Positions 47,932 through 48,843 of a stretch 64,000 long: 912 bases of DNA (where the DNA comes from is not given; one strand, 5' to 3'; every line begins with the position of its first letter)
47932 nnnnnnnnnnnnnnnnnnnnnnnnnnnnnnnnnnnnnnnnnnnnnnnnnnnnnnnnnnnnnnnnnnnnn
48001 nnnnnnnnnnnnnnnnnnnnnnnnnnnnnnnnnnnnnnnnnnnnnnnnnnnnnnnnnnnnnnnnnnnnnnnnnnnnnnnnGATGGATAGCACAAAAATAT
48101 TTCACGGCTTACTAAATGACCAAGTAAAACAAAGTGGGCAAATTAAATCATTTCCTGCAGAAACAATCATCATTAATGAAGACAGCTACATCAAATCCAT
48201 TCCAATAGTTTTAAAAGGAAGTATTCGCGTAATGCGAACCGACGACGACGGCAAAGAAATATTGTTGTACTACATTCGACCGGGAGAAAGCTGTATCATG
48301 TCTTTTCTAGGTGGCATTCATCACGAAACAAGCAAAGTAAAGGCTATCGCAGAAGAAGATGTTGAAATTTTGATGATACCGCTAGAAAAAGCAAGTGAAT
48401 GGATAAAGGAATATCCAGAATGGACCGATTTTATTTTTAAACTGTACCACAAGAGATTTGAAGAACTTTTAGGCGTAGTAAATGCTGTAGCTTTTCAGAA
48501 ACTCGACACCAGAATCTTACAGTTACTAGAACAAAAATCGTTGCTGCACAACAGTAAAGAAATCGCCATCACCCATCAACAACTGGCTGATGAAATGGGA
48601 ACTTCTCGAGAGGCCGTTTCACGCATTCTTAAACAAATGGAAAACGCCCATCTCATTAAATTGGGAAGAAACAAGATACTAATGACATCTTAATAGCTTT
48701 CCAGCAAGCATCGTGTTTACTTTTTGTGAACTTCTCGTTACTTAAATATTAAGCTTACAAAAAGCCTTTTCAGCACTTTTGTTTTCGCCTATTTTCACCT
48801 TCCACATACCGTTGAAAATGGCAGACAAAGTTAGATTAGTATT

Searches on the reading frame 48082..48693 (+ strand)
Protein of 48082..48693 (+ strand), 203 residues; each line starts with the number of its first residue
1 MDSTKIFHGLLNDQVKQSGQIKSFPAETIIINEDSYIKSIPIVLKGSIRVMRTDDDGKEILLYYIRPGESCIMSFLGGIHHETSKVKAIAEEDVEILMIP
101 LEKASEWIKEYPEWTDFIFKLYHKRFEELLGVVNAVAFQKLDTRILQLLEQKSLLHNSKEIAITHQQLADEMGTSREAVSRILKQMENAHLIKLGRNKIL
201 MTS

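Call 18: search_protein_families(library=pfam, proteins=[window:48082-48693:+], max_evalue=0.001)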
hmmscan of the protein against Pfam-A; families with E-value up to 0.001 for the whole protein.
window:48082-48693:+ (203 aa): 9 families
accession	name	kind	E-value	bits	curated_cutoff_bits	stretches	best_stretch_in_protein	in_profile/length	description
PF00027.35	cNMP_binding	-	1.6e-13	50.8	27.5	1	22-110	2-88/89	Cyclic nucleotide-binding domain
PF13545.12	HTH_Crp_2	-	1.5e-11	44.5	27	1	146-200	8-60/70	Crp-like helix-turn-helix domain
PF13412.12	HTH_24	-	1.9e-05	24.5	21.9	1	163-193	18-48/48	Winged helix-turn-helix DNA-binding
PF04492.19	Phage_rep_O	-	2.1e-05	25.4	28.7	1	127-199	14-86/95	Bacteriophage replication protein O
PF00325.26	Crp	-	0.00017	21.7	21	1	161-192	1-32/32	Bacterial regulatory proteins, crp family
PF12802.13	MarR_2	-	0.00026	21.5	27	1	163-196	21-54/61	MarR family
PF01047.28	MarR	-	0.00061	20.1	24.6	1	155-192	12-47/59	MarR family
PF25213.1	HVO_A0261_N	-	0.0007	19.9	35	0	149-193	11-55/86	HVO_A0261 N-terminal domain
PF04545.22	Sigma70_r4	-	0.00083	19.3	24.1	0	163-185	21-43/50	Sigma-70, region 4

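Call 44: search_solved_structures(query=window:48082-48693:+, max_evalue=0.00001)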
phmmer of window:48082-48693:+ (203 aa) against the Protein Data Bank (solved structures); distinct sequences matched with E-value up to 0.00001: 31.
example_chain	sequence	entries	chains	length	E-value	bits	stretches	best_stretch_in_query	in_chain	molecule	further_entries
3dv8_A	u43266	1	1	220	1.1e-18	70.7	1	27-201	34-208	transcriptional regulator, Crp/Fnr family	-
4bh9_A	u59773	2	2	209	1.7e-13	53.8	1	21-195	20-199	cAMP-activated global transcriptional regulator CRP | CAMP RECEPTOR PROTEIN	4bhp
1hw5_A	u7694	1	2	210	4.4e-13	52.4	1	21-195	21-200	CATABOLITE GENE ACTIVATOR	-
3qop_A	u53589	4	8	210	5.5e-13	52.1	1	21-195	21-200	Catabolite gene activator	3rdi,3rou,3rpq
4i01_A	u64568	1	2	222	1.4e-12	50.8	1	21-195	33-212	Catabolite gene activator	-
1o3q_A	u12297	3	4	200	2.4e-12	50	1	21-195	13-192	CATABOLITE GENE ACTIVATOR PROTEIN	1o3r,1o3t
1i5z_A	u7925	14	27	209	2.8e-12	49.8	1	21-195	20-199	CATABOLITE GENE ACTIVATOR PROTEIN | CATABOLITE GENE ACTIVATOR PROTEIN (CAP) | PROTEIN (CATABOLITE GENE ACTIVATOR PROTEIN (CAP))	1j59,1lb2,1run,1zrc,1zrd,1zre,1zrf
1g6n_A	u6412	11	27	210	2.8e-12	49.8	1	21-195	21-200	CATABOLITE GENE ACTIVATOR PROTEIN | PROTEIN (CATABOLITE GENE ACTIVATOR PROTEIN) | Catabolite gene activator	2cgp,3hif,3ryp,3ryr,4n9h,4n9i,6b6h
1cgp_A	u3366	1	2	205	3.1e-12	49.7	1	21-194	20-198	PROTEIN (CATABOLITE GENE ACTIVATOR PROTEIN (CAP))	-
4hzf_A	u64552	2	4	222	3.4e-12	49.6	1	21-195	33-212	Catabolite gene activator | cAMP-activated global transcriptional regulator CRP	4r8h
3fwe_A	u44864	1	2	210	3.6e-12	49.5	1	21-195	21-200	Catabolite gene activator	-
4i0b_A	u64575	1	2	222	4.3e-12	49.2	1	21-195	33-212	Catabolite gene activator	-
6dt4_A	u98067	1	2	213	5.2e-12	49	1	21-195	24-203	Cyclic AMP receptor protein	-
4i02_A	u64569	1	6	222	5.4e-12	48.9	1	21-195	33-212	Catabolite gene activator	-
1o3s_A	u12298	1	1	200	6.4e-12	48.7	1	21-195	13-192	CATABOLITE GENE ACTIVATOR PROTEIN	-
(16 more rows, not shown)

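Call 53: find_homologous_proteins(query=window:48082-48693:+, max_evalue=1e-20)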
Query window:48082-48693:+ (203 aa): 7128 proteins with E <= 1e-20 among 7237 candidates; the best 120 are listed.
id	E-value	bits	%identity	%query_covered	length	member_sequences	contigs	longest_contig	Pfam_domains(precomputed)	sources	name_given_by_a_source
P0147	6.8e-127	438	100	100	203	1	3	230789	PF04492.20,PF13545.13,PF00027.36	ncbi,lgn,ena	-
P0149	1.7e-126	437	100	100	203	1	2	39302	PF04492.20,PF13545.13,PF00027.36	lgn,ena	-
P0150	2.4e-126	436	100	100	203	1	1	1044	PF04492.20,PF13545.13,PF00027.36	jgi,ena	-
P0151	8.7e-126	435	100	100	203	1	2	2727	PF04492.20,PF13545.13,PF00027.36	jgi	-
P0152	6.8e-122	422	96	100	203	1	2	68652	PF13412.13,PF12802.14,PF13545.13,PF00027.36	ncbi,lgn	ncbi:MAG: Crp/Fnr family transcriptional regulator [Flavobacteriales bacterium]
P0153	3.7e-120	416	95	99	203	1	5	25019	PF13412.13,PF13545.13,PF00027.36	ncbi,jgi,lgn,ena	jgi:CRP/FNR family transcriptional regulator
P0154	7.7e-120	415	95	99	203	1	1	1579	PF13412.13,PF13545.13,PF00027.36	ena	-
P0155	1.3e-119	414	94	100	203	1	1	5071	PF13545.13,PF00027.36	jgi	-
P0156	1.9e-119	414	94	99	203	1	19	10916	PF13412.13,PF13545.13,PF00027.36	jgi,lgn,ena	jgi:CRP/FNR family transcriptional regulator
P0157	2.3e-119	414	93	100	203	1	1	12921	PF13545.13,PF00027.36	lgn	-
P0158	2.3e-119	414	94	99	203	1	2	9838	PF13412.13,PF13545.13,PF00027.36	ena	-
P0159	3.6e-119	413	94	99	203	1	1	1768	PF13412.13,PF13545.13,PF00027.36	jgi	jgi:CRP/FNR family transcriptional regulator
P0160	4.0e-119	413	94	100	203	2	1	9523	PF13545.13,PF00027.36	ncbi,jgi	jgi:CRP/FNR family transcriptional regulator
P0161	4.8e-119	413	94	99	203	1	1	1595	PF13412.13,PF13545.13,PF00027.36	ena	-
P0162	5.2e-119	413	94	99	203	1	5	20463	PF13412.13,PF13545.13,PF00027.36,PF00325.27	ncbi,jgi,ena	-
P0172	5.5e-104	364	80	100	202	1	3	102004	PF13545.13,PF00027.36,PF00325.27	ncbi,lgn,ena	-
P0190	1.8e-91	323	73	96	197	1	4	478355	PF01047.29,PF13412.13,PF13545.13,PF00027.36,PF00325.27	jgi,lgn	jgi:CRP/FNR family transcriptional regulator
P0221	1.1e-90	320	71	99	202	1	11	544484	PF01047.29,PF08279.19,PF13545.13,PF00027.36,PF00325.27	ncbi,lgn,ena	ncbi:MAG: Crp/Fnr family transcriptional regulator [Candidatus Kapaibacterium sp.]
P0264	4.1e-90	318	71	97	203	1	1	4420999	PF01047.29,PF13412.13,PF13545.13,PF00027.36,PF00325.27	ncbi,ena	-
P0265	4.2e-90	318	72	97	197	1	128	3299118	PF13412.13,PF13545.13,PF00027.36,PF00325.27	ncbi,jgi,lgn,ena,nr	ncbi:MAG TPA: Crp/Fnr family transcriptional regulator [Cyclobacteriaceae bacterium]|jgi:CRP/FNR fam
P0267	4.3e-90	318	73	96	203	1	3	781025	PF13545.13,PF00027.36,PF00325.27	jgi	jgi:CRP/FNR family transcriptional regulator, anaerobic regulatory protein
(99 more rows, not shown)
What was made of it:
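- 48082..48693 (+): Crp/Fnr-family regulator, 203 aa, predicted activator of the cluster. It has a single Cys (C71) in the motif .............. Call 53: family of more than 7000 proteins.
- Tried and rejected: The nearest named protein is from a 'Flavobacteriales bacterium' MAG, with the regulator 96% identical (call 53).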

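Call 54: find_encoding_contigs(protein=P0264, flank=8000, max_places=1)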
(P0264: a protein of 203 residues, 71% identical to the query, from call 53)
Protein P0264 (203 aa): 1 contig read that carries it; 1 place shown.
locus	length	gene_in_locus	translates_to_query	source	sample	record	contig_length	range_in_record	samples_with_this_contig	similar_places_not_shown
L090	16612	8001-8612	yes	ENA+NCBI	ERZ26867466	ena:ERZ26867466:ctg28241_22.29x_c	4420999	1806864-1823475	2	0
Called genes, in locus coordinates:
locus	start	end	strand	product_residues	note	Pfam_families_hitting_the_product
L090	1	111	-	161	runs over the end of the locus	PF01967:MoaC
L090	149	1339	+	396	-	PF03453:MoeA_N, PF00994:MoCF_biosynth, PF03454:MoeA_C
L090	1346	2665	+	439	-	PF02447:GntP_permease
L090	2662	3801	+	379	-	PF02595:Gly_kinase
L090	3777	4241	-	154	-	PF19780:DUF6265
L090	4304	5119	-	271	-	PF20240:DUF6597, PF00165:HTH_AraC (faint), PF12833:HTH_18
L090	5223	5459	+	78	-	-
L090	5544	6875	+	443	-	PF02881:SRP54_N, PF06414:Zeta_toxin (weak), PF13191:AAA_16 (faint), PF13401:AAA_22 (faint), PF00448:SRP54, PF01656:CbiA (weak), PF02978:SRP_SPB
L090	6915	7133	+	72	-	-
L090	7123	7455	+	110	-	PF06296:RelE (weak)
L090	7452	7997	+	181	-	PF16357:PepSY_TM_like_2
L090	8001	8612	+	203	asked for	PF00027:cNMP_binding, PF13412:HTH_24 (weak), PF13545:HTH_Crp_2, PF01047:MarR (faint), PF00325:Crp (weak)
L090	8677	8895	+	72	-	PF11127:YgaP-like_TM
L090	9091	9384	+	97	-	PF00581:Rhodanese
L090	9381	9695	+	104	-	PF00581:Rhodanese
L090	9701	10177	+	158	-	PF02566:OsmC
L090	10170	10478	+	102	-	PF00085:Thioredoxin, PF13098:Thioredoxin_2, PF13905:Thioredoxin_8 (faint)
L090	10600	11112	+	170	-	PF11138:DUF2911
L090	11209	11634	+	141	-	PF05618:RimB-like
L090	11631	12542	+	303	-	PF18030:Rimk_N, PF14397:ATPgrasp_ST (faint), PF02655:ATP-grasp_3, PF08443:RimK, PF02955:GSH-S_ATP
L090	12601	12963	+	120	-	PF05635:23S_rRNA_IVP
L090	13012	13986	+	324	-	PF24827:AstE_AspA_cat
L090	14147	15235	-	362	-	PF11751:PorP_SprF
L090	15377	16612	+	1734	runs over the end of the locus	PF19081:Ig_7 (faint), PF18911:PKD_4, PF00801:PKD (weak), PF13585:CHU_C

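Call 55: find_encoding_contigs(protein=P0265, flank=8000, max_places=2)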
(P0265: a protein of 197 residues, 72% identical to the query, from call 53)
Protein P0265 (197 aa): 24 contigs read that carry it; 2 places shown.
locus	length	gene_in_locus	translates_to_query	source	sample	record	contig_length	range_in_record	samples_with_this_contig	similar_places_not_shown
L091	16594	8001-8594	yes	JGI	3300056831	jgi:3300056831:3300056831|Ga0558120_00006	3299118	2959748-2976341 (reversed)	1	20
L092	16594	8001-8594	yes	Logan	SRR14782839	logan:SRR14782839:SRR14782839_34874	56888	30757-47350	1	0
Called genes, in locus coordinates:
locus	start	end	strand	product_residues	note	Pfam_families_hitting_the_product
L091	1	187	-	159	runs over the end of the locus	PF01967:MoaC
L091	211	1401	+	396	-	PF03453:MoeA_N, PF00994:MoCF_biosynth, PF03454:MoeA_C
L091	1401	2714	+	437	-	PF02447:GntP_permease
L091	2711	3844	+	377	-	PF02595:Gly_kinase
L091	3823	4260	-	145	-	PF19780:DUF6265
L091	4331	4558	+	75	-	-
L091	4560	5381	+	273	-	PF00149:Metallophos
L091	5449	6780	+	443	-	PF02881:SRP54_N, PF06414:Zeta_toxin (weak), PF13401:AAA_22 (weak), PF00448:SRP54, PF01656:CbiA (weak), PF02978:SRP_SPB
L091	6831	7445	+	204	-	PF01596:Methyltransf_3, PF13847:Methyltransf_31 (weak), PF08241:Methyltransf_11 (faint), PF13578:Methyltransf_24, PF13649:Methyltransf_25 (weak)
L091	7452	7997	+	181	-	PF03929:PepSY_TM (faint), PF16357:PepSY_TM_like_2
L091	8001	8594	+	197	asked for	PF00027:cNMP_binding, PF13412:HTH_24 (faint), PF13545:HTH_Crp_2, PF00325:Crp (weak)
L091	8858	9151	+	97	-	PF00581:Rhodanese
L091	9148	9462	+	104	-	PF00581:Rhodanese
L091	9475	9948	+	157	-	PF02566:OsmC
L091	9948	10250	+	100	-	PF00085:Thioredoxin, PF13098:Thioredoxin_2, PF13728:TraF, PF13899:Thioredoxin_7 (weak), PF13905:Thioredoxin_8 (weak), PF05768:Glrx-like (weak)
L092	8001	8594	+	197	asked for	PF00027:cNMP_binding, PF13412:HTH_24 (faint), PF13545:HTH_Crp_2, PF00325:Crp (weak)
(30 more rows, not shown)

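Call 56: find_encoding_contigs(protein=P0221, flank=8000, max_places=1)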
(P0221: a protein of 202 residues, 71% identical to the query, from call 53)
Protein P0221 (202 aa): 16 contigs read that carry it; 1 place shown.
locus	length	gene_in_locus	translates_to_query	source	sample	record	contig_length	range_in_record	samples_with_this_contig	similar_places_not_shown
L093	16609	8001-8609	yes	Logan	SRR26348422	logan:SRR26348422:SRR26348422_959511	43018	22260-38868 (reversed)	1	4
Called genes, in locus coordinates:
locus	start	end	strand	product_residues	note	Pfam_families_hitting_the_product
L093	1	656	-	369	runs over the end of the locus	PF05036:SPOR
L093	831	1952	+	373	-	PF03033:Glyco_transf_28, PF04101:Glyco_tran_28_C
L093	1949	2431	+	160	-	-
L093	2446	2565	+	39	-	-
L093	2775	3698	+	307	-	-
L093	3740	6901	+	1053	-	PF07494:Reg_prop (faint), PF16819:DUF5074 (faint), PF07495:Y_Y_Y, PF00512:HisKA, PF02518:HATPase_c, PF14501:HATPase_c_5 (faint)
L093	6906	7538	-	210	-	PF02660:G3P_acyltransf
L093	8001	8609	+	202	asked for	PF00027:cNMP_binding, PF13545:HTH_Crp_2, PF00325:Crp (faint), PF01047:MarR (weak), PF08279:HTH_11 (weak)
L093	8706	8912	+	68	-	PF11127:YgaP-like_TM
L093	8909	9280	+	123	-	PF01925:TauE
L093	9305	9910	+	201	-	PF13649:Methyltransf_25, PF08241:Methyltransf_11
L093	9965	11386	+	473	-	PF00753:Lactamase_B, PF00581:Rhodanese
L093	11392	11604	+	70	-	PF19628:DUF6132 (weak)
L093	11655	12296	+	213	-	PF09968:DUF2202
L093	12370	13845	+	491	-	PF00394:Cu-oxidase (faint), PF07732:Cu-oxidase_3, PF07731:Cu-oxidase_2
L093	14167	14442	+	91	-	PF00581:Rhodanese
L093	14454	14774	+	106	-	PF00581:Rhodanese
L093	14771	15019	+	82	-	-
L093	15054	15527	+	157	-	PF02566:OsmC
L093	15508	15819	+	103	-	PF00085:Thioredoxin, PF13098:Thioredoxin_2, PF13905:Thioredoxin_8 (faint)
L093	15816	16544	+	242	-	PF00581:Rhodanese, PF00085:Thioredoxin, PF13098:Thioredoxin_2 (weak)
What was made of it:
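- L093 has a multicopper oxidase and DUF2202 inside the cluster (call 56).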

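Call 64: search_protein_families(library=pfam, proteins=[L093:11655-12296:+, L090:7452-7997:+], max_evalue=0.001)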
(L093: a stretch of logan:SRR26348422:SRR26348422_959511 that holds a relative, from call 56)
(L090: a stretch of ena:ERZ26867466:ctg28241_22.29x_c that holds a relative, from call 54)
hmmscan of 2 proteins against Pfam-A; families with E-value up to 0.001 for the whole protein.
L093:11655-12296:+ (213 aa): 1 family
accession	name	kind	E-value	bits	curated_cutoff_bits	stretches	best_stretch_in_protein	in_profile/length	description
PF09968.15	DUF2202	-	2.4e-60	203.5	22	1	47-206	2-161/162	Uncharacterized protein domain (DUF2202)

L090:7452-7997:+ (181 aa): 2 families
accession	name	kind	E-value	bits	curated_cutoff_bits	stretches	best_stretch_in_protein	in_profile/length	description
PF16357.10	PepSY_TM_like_2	-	4.8e-12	46.7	27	1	13-179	15-194/197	Putative PepSY_TM-like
PF03929.21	PepSY_TM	-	6.9e-05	23.2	28.8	0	93-156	95-160/295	PepSY-associated TM region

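Call 66: search_solved_structures(query=window:48082-48693:+, max_evalue=1e-11, show_alignments=3)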
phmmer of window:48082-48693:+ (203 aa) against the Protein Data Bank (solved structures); distinct sequences matched with E-value up to 1e-11: 17.
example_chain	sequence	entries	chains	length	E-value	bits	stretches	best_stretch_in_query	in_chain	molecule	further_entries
3dv8_A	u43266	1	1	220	1.1e-18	70.7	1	27-201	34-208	transcriptional regulator, Crp/Fnr family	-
4bh9_A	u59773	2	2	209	1.7e-13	53.8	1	21-195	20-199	cAMP-activated global transcriptional regulator CRP | CAMP RECEPTOR PROTEIN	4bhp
1hw5_A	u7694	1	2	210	4.4e-13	52.4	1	21-195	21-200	CATABOLITE GENE ACTIVATOR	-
3qop_A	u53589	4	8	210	5.5e-13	52.1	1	21-195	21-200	Catabolite gene activator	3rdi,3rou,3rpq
4i01_A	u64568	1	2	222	1.4e-12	50.8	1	21-195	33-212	Catabolite gene activator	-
1o3q_A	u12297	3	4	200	2.4e-12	50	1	21-195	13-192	CATABOLITE GENE ACTIVATOR PROTEIN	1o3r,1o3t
1i5z_A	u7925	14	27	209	2.8e-12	49.8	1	21-195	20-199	CATABOLITE GENE ACTIVATOR PROTEIN | CATABOLITE GENE ACTIVATOR PROTEIN (CAP) | PROTEIN (CATABOLITE GENE ACTIVATOR PROTEIN (CAP))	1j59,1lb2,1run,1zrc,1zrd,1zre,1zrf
1g6n_A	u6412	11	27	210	2.8e-12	49.8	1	21-195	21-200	CATABOLITE GENE ACTIVATOR PROTEIN | PROTEIN (CATABOLITE GENE ACTIVATOR PROTEIN) | Catabolite gene activator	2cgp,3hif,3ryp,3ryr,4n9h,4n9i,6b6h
1cgp_A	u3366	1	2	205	3.1e-12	49.7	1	21-194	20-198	PROTEIN (CATABOLITE GENE ACTIVATOR PROTEIN (CAP))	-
4hzf_A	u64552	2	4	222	3.4e-12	49.6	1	21-195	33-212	Catabolite gene activator | cAMP-activated global transcriptional regulator CRP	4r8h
3fwe_A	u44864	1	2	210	3.6e-12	49.5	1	21-195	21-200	Catabolite gene activator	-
4i0b_A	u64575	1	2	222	4.3e-12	49.2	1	21-195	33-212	Catabolite gene activator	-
6dt4_A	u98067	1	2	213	5.2e-12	49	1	21-195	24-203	Cyclic AMP receptor protein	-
4i02_A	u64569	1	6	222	5.4e-12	48.9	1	21-195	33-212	Catabolite gene activator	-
1o3s_A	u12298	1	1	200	6.4e-12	48.7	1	21-195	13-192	CATABOLITE GENE ACTIVATOR PROTEIN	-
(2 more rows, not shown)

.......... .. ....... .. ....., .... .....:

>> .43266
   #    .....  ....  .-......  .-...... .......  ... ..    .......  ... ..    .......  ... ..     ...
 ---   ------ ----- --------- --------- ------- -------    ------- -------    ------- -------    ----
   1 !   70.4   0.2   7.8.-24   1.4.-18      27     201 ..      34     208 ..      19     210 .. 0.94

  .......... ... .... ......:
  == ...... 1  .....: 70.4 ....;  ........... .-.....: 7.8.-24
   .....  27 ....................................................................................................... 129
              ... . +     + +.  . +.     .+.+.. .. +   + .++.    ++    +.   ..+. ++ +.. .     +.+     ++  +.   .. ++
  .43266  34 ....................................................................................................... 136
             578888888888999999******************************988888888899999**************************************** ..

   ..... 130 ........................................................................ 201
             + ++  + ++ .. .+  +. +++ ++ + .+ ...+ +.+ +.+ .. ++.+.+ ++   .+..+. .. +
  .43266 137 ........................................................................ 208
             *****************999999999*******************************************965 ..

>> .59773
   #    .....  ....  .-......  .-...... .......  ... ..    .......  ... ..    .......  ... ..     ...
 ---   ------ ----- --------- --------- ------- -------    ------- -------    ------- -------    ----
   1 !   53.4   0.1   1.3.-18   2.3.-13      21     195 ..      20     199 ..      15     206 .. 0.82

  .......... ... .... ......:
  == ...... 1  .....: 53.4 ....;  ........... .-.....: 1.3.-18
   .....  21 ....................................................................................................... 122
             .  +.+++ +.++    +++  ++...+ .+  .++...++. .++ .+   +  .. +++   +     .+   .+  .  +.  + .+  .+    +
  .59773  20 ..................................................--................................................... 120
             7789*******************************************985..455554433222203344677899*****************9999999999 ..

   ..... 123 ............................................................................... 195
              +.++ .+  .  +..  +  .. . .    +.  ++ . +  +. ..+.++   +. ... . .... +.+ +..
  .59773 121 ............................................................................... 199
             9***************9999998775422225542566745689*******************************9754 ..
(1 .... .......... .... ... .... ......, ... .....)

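Call 67: find_encoding_contigs(protein=P0172, flank=6000, max_places=1)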
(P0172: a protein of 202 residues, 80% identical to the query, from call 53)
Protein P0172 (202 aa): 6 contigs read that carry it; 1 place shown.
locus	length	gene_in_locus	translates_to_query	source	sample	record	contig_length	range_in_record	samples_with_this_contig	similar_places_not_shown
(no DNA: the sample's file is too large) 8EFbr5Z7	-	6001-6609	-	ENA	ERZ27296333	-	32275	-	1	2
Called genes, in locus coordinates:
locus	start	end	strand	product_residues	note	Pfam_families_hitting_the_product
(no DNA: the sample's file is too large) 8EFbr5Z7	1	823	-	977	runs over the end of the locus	PF02156:Glyco_hydro_26 (weak), PF00801:PKD, PF18911:PKD_4, PF18962:Por_Secre_tail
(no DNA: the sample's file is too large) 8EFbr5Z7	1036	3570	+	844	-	PF17652:Glyco_hydro81C, PF18962:Por_Secre_tail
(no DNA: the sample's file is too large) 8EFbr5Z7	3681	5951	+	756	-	PF13229:Beta_helix (weak), PF13620:CarboxypepD_reg (weak), PF17210:SdrD_B (weak), PF18962:Por_Secre_tail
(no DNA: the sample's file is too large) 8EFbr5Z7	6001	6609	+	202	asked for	PF00027:cNMP_binding, PF13545:HTH_Crp_2, PF00325:Crp (weak)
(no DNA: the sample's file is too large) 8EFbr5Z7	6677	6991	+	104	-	PF00581:Rhodanese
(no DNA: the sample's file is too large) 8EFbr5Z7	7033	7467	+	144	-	PF02566:OsmC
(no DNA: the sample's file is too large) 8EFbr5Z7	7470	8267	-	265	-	PF13489:Methyltransf_23, PF13847:Methyltransf_31, PF08241:Methyltransf_11, PF08242:Methyltransf_12, PF13649:Methyltransf_25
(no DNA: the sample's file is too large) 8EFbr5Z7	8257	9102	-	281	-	-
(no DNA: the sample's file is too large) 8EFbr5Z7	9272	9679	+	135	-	-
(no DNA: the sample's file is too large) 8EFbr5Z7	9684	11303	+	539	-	PF18962:Por_Secre_tail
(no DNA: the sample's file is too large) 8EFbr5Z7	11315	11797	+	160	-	-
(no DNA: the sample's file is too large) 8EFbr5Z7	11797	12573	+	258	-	PF09359:VTC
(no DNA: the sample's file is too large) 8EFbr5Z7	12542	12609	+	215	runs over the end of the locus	PF16316:DUF4956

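Call 68: find_encoding_contigs(protein=P0190, flank=6000, max_places=1)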
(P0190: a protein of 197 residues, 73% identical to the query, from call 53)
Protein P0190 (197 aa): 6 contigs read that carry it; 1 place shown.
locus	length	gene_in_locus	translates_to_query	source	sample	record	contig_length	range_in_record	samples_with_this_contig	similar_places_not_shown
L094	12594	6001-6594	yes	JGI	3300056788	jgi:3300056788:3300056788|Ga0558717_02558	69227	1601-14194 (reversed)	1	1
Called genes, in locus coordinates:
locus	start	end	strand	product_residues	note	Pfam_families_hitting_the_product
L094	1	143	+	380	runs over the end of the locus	PF02595:Gly_kinase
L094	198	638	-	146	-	PF19780:DUF6265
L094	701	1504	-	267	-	PF20240:DUF6597, PF12833:HTH_18, PF00165:HTH_AraC (weak)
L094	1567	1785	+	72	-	-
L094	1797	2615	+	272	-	PF00149:Metallophos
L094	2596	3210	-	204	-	PF03162:Y_phosphatase2, PF22741:PTP-NADK, PF22784:PTP-SAK (weak), PF22785:Tc-R-P, PF00782:DSPc, PF00102:Y_phosphatase (faint), PF13350:Y_phosphatase3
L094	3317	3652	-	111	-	PF18480:DUF5615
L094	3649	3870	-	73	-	PF04255:DUF433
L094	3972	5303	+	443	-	PF02881:SRP54_N, PF06414:Zeta_toxin (weak), PF13191:AAA_16 (weak), PF13401:AAA_22, PF00448:SRP54, PF01656:CbiA (weak), PF16575:CLP1_P (faint), PF02978:SRP_SPB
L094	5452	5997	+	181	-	PF16357:PepSY_TM_like_2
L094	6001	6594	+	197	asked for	PF00027:cNMP_binding, PF13412:HTH_24 (faint), PF13545:HTH_Crp_2, PF01047:MarR (faint), PF00325:Crp (weak)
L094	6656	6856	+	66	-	PF19628:DUF6132 (weak)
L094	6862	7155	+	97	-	PF00581:Rhodanese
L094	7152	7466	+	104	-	PF00581:Rhodanese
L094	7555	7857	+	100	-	PF00085:Thioredoxin, PF13098:Thioredoxin_2, PF13728:TraF, PF13905:Thioredoxin_8 (weak)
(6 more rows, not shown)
